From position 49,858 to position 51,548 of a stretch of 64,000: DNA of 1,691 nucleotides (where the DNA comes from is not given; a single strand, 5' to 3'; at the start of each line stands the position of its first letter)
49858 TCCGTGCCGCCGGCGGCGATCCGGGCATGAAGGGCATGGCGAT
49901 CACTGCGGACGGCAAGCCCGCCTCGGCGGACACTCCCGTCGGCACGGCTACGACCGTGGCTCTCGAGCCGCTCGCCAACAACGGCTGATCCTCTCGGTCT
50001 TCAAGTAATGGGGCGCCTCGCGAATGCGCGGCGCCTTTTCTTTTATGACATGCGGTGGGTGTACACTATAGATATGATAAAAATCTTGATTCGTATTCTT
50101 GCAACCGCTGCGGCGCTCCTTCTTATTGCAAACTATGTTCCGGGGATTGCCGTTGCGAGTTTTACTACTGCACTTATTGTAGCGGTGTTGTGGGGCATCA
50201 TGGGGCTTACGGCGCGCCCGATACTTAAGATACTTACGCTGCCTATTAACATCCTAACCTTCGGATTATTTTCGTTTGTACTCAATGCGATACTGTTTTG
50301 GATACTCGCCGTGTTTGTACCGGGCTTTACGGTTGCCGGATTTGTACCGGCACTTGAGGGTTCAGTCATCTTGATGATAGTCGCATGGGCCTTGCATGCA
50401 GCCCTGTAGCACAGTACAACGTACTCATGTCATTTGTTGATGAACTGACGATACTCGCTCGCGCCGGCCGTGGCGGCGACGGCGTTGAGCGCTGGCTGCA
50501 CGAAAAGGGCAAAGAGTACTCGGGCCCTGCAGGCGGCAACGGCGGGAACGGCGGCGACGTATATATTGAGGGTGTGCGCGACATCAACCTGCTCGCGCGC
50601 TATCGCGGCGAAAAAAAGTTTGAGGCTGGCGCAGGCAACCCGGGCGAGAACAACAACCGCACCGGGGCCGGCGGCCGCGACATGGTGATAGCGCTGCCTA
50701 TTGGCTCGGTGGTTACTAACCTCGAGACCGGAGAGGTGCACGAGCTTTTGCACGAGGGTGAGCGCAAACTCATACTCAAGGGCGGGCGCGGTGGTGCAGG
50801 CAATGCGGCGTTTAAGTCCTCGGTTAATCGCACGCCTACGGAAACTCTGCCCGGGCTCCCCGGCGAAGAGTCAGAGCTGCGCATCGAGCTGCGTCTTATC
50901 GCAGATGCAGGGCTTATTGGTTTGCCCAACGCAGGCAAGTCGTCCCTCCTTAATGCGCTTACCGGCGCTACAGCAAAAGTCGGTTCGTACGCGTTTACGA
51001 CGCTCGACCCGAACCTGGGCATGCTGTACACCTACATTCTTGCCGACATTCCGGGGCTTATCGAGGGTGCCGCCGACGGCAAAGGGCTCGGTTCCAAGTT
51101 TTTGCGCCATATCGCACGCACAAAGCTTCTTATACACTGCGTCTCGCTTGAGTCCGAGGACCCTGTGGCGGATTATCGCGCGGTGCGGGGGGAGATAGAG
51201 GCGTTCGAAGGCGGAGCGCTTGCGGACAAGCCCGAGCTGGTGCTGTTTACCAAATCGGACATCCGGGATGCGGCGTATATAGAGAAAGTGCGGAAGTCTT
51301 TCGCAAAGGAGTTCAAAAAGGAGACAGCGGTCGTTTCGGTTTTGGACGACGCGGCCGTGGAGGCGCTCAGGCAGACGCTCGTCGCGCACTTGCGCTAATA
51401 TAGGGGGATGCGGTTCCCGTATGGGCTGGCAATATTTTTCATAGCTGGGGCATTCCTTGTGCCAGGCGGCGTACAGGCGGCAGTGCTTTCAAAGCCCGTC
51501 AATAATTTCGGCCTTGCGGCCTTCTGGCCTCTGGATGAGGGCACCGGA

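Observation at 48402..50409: Compact E1-like / ubiquitin-like / unknown-protein module followed by a holin-like membrane protein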

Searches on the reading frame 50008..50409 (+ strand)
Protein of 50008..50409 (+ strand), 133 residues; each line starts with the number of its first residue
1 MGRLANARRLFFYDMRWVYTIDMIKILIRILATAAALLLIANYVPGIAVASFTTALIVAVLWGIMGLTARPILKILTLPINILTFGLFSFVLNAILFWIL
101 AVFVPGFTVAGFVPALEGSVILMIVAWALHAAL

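Call 3: search_protein_families(library=pfam, proteins=[window:50008-50409:+], max_evalue=1)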
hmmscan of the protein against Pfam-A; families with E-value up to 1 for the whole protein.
window:50008-50409:+ (133 aa): 2 families
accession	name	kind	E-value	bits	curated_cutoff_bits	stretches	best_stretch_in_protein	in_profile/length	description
PF04020.18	Phage_holin_4_2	-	4.1e-28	98.5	28.8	1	25-127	2-104/105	Mycobacterial 4 TMS phage holin, superfamily IV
PF03142.21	Chitin_synth_2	-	0.014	14.5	27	1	10-107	390-491/527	Chitin synthase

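Call 4: search_protein_families(library=padloc, proteins=[window:50008-50409:+], max_evalue=1)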
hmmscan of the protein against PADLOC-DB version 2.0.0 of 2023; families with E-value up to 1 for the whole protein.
window:50008-50409:+ (133 aa): 0 families

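Call 5: search_protein_families(library=ncbifam, proteins=[window:50008-50409:+], max_evalue=1)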
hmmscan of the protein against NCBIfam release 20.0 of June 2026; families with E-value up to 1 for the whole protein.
window:50008-50409:+ (133 aa): 0 families

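Call 87: find_related_loci(query=window:50074-50409:+, collection=metagenome_contigs, flank=5000)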
Query window:50074-50409:+ (111 aa) in metagenome_contigs; peptide patterns used: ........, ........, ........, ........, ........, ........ (x = any residue, [..] = any of these).
570 stretches matched a pattern; 131 encode a relative of the query (tblastn E <= 1e-3); the best 80 are kept; 80 distinct loci.
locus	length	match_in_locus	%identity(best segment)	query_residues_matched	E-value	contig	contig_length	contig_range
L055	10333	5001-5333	73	1-111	5e-47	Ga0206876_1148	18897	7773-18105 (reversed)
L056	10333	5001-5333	73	1-111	5e-47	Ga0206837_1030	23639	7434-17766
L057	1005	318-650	66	1-111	3e-46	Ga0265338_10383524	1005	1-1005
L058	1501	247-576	65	1-110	3e-43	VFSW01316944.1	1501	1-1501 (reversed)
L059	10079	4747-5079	68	1-111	1e-42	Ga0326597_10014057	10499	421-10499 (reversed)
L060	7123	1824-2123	59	1-100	8e-29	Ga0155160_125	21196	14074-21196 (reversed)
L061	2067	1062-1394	49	2-111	2e-28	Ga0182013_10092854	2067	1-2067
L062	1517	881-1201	57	2-108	4e-22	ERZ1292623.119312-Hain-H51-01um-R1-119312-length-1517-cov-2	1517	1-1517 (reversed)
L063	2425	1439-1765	46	1-109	2e-21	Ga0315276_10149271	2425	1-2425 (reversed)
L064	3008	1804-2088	45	5-99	2e-21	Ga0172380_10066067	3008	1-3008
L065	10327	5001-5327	41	1-109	3e-21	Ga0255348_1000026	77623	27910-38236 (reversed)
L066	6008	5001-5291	44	1-97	3e-21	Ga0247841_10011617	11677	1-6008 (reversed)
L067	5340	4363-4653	44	1-97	3e-21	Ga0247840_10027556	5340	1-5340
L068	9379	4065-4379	45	4-108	6e-21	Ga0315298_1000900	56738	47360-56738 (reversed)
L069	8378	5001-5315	42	4-108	8e-21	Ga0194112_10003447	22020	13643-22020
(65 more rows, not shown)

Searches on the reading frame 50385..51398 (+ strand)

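Call 3: search_protein_families(library=pfam, proteins=[window:50385-51398:+], max_evalue=1)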
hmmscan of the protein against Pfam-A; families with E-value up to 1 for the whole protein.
window:50385-51398:+ (337 aa): 5 families
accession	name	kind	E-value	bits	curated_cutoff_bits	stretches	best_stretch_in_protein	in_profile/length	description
PF01018.28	GTP1_OBG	-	3.8e-43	147.2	27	1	18-171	1-155/155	GTP1/OBG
PF01926.29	MMR_HSR1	-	4.2e-23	82.1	21.9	1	175-289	2-112/113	50S ribosome-binding GTPase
PF02421.24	FeoB_N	-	1.3e-08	35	27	1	176-225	4-57/156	Ferrous iron transport protein B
PF00350.29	Dynamin_N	-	0.012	16.1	27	1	178-197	4-23/168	Dynamin family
PF03193.22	RsgA_GTPase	-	0.055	13.7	30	0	177-199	111-134/174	RsgA GTPase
